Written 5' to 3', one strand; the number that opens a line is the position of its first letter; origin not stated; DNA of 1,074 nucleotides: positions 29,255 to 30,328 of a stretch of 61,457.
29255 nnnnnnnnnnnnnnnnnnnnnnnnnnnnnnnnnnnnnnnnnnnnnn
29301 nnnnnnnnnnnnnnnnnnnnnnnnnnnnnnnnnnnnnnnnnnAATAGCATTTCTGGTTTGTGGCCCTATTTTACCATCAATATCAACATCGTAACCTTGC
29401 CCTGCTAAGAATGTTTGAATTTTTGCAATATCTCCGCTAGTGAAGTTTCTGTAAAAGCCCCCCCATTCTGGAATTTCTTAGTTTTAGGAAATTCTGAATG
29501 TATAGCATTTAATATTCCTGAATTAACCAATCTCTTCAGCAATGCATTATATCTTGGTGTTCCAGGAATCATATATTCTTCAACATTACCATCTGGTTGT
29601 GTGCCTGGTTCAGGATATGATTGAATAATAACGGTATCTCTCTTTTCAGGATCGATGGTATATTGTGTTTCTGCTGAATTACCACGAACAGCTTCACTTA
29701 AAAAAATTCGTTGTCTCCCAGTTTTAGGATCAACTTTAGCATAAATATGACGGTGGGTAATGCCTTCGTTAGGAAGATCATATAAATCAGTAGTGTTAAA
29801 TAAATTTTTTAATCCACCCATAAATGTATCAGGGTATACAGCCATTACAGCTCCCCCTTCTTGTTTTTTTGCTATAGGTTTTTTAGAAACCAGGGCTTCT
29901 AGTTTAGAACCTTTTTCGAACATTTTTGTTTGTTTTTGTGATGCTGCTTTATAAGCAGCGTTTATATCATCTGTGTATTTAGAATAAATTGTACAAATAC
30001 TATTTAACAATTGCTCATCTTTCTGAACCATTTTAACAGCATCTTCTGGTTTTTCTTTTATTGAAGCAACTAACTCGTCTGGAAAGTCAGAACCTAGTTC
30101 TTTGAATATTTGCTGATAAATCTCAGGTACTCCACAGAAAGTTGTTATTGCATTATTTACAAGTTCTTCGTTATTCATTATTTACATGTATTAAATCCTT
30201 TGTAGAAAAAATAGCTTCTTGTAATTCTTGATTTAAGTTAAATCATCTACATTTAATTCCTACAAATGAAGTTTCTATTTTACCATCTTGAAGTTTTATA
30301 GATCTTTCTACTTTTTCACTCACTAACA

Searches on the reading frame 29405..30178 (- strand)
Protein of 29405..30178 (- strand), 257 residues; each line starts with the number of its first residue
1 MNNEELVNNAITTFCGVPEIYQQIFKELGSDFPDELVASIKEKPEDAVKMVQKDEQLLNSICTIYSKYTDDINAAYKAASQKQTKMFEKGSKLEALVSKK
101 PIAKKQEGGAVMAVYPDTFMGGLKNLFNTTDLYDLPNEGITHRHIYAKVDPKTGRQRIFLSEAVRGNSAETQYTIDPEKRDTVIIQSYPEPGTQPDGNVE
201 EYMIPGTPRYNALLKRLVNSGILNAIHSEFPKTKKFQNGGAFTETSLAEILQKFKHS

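Call 72: search_protein_families(library=pfam, proteins=[window:29405-30178:-], max_evalue=0.01)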
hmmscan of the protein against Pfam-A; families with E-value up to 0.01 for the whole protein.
window:29405-30178:- (257 aa): 1 family
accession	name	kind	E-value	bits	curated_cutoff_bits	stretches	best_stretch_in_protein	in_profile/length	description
PF22575.2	Vir1p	-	0.0017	16.6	29.5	1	9-100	666-758/922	Virilizer, yeast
